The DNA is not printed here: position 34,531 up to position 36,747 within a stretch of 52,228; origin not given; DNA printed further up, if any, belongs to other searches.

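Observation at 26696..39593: Locus 2: TonB receptor + HyuAB + C45 Ntn-hydrolase + Cys-amidohydrolase + CoA-transferase/ACAD/MaoC/CitE operon with divergent GntR - best candidate for an undescribed cyclic-amide catabolic system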

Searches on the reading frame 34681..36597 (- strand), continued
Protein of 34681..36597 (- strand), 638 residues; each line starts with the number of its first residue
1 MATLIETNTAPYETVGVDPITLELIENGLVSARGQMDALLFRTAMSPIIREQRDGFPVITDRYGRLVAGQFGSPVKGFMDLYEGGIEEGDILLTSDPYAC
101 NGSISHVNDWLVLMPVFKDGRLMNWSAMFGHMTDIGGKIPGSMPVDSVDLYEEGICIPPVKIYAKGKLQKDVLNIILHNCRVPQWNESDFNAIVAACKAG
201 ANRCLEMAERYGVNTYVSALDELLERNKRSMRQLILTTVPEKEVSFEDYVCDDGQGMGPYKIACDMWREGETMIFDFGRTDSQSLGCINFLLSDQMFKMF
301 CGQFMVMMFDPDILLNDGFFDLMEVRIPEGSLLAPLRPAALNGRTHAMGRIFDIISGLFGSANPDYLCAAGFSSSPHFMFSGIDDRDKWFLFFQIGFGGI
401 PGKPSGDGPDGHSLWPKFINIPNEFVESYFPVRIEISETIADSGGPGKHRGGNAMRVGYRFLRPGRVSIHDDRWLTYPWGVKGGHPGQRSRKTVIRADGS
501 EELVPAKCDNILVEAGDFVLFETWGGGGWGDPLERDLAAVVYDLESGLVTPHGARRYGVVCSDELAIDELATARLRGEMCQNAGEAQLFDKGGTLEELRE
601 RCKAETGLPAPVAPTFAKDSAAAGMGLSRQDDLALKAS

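Call 63: search_dna_similar(query=window:34681-36597:-, collection=plasmids, mode=protein, max_evalue=1e-100, max_rows=25)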
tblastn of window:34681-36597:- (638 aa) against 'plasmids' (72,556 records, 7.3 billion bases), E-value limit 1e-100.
Records with a match: 20; places in all: 20; records where one place covers at least 80% of the query: 20.
Best place of each record, by identity: <60% 20.
By first word of the organism name: Novosphingobium 8; Natronorubrum 2; Haladaptatus 2; Acidiphilium 1; Sphingomonas 1; Sphingobium 1; Geobacillus 1; Halorientalis 1; Haloterrigena 1; Rubrobacter 1; and 1 more.
By predicted mobility (MOB-suite, as given by PLSDB): non-mobilizable 15; conjugative 4; mobilizable 1.
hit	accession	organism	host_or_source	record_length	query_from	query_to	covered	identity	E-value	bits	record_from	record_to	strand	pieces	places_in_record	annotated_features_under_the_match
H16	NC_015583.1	Novosphingobium sp. PP1Y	-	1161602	2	616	96%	57.4%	0e+0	759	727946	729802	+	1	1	none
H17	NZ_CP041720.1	Acidiphilium multivorum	Cell culture,activated sludge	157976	1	616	97%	57.0%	0e+0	749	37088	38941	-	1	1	hydantoinase B/oxoprolinase family protein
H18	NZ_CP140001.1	Novosphingobium capsulatum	-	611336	2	622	97%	56.2%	0e+0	754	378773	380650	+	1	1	hydantoinase B/oxoprolinase family protein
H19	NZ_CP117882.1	Novosphingobium sp. KACC 22771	Single cell,soil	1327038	2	617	97%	56.3%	0e+0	739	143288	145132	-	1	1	none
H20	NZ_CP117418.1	Novosphingobium humi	Single cell,Soil from military shooting ...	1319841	2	617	97%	56.2%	0e+0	739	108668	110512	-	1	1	none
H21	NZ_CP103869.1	Novosphingobium humi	pure culture,soil biofilm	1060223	2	617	97%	56.2%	0e+0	739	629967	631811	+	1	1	none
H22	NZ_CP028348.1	Novosphingobium sp. THN1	cell culture,surface water of Lake Taihu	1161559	2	618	97%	55.9%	0e+0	745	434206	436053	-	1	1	record has no annotation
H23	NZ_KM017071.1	Sphingomonas sp. JE1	-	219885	2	623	97%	55.5%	0e+0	750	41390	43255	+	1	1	hydantoinase B/oxoprolinase family protein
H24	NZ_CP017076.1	Novosphingobium resinovorum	single cell,soil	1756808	2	617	97%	56.0%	0e+0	747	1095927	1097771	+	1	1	none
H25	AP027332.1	Sphingobium sp. TomTYG65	-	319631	2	623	97%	55.3%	0e+0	748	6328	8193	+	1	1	5-oxoprolinase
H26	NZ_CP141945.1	Novosphingobium sp. RL4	Rheum palmatum L.,Single ...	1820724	2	618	97%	55.3%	0e+0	742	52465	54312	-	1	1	none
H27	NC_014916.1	Geobacillus sp. Y412MC52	Obsidian Hot Spring in Yellowstone ...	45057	17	592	90%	48.1%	0e+0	580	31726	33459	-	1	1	hydantoinase B/oxoprolinase family protein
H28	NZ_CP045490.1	Natronorubrum aibiense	single cell,Xinjiang Aibi Salt Lake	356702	7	605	94%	43.2%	5e-160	516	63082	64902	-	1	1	hydantoinase B/oxoprolinase family protein | hydantoinase/oxoprolinase family protein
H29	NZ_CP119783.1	Haladaptatus sp. YSMS36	cell culture,sediment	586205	6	597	93%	42.7%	1e-155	503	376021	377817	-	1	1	hydantoinase B/oxoprolinase family protein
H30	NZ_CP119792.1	Haladaptatus sp. QDMS2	cell culture,sediment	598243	6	597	93%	42.7%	1e-155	503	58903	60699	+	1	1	hydantoinase B/oxoprolinase family protein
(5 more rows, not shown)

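Call 64: get_annotated_region(hit=H18, flank=10000)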
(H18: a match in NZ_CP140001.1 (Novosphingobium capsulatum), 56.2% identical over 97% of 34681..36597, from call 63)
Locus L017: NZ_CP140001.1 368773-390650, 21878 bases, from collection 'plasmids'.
description: Novosphingobium capsulatum strain HAMBI_0103 plasmid unnamed01, complete sequence
organism: Novosphingobium capsulatum (NCBI taxid 13688)
taxonomy: Bacteria; Pseudomonadota; Alphaproteobacteria; Sphingomonadales; Sphingomonadaceae; Novosphingobium; Novosphingobium capsulatum
host: -; source: -; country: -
typing (MOB-suite, as given by PLSDB): non-mobilizable; replicon rep_cluster_545
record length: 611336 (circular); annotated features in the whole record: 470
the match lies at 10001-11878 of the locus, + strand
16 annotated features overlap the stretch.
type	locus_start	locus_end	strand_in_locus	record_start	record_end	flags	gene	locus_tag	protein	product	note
CDS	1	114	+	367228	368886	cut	-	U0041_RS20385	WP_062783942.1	M20/M25/M40 family metallo-hydrolase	-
CDS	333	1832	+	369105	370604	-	-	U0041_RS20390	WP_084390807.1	MDR family MFS transporter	GO:0055085 - transmembrane transport [Evidence IEA]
CDS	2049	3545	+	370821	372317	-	-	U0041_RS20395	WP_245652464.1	diguanylate cyclase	-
CDS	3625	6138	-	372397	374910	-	-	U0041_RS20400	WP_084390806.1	TonB-dependent receptor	-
CDS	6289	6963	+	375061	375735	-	-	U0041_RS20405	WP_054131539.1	GntR family transcriptional regulator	-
CDS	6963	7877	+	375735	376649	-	-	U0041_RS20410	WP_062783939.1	hydroxymethylglutaryl-CoA lyase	-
CDS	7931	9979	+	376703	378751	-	-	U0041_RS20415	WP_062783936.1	hydantoinase/oxoprolinase family protein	-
CDS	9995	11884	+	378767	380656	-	-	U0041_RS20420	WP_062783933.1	hydantoinase B/oxoprolinase family protein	-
CDS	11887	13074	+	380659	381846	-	-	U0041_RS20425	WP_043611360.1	CoA transferase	-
CDS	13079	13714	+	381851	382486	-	-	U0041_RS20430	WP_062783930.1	N-carbamoylsarcosine amidohydrolase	-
CDS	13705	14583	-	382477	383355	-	-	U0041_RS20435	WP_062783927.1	crotonase/enoyl-CoA hydratase family protein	-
CDS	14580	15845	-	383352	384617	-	-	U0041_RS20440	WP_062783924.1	cytochrome P450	-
CDS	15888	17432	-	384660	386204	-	-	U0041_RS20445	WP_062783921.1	acyl-CoA synthetase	-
CDS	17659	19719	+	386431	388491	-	-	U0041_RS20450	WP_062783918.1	3-hydroxyacyl-CoA dehydrogenase NAD-binding domain-containing protein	GO:0006631 - fatty acid metabolic process [Evidence IEA]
CDS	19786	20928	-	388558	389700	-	-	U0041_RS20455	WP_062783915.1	acyl-CoA dehydrogenase family protein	-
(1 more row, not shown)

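Call 65: get_annotated_region(hit=H17, flank=10000)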
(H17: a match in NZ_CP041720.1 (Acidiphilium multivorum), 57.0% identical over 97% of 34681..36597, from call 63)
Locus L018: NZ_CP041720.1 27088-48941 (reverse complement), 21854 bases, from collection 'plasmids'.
description: Acidiphilium multivorum strain JZ-6 plasmid unnamed4, complete sequence
organism: Acidiphilium multivorum (NCBI taxid 62140)
taxonomy: Bacteria; Pseudomonadota; Alphaproteobacteria; Rhodospirillales; Acetobacteraceae; Acidiphilium; Acidiphilium multivorum
host: -; source: Cell culture,activated sludge; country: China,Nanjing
typing (MOB-suite, as given by PLSDB): conjugative; replicon rep_cluster_748; relaxase MOBF; mating-pair formation MPF_T
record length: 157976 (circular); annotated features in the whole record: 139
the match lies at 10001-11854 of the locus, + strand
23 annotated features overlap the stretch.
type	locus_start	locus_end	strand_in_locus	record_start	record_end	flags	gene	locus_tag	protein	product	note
CDS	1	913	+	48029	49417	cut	-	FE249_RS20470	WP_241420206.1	FAD-dependent oxidoreductase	-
CDS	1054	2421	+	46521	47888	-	-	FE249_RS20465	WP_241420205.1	carbohydrate porin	-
CDS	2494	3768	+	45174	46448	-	-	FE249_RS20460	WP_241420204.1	MFS transporter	GO:0055085 - transmembrane transport [Evidence IEA]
CDS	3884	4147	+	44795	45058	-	-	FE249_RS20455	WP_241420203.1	hypothetical protein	-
CDS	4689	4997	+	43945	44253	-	-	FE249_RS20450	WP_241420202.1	hypothetical protein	-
CDS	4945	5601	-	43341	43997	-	-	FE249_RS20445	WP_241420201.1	GntR family transcriptional regulator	-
CDS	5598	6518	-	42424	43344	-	-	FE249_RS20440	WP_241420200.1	hydroxymethylglutaryl-CoA lyase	-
CDS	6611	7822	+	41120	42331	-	-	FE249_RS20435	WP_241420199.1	CoA transferase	-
CDS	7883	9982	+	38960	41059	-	-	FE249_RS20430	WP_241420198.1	hydantoinase/oxoprolinase family protein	-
CDS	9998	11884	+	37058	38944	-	-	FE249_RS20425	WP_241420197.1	hydantoinase B/oxoprolinase family protein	-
CDS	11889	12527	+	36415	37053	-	-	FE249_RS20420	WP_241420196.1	isochorismatase family protein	-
CDS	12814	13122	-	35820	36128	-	-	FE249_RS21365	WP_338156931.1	GNAT family N-acetyltransferase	-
CDS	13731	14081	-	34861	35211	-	-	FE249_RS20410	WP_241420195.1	hypothetical protein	-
CDS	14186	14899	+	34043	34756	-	-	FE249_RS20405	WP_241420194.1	lytic transglycosylase domain-containing protein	-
CDS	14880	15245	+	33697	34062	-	-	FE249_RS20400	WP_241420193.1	TrbC/VirB2 family protein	-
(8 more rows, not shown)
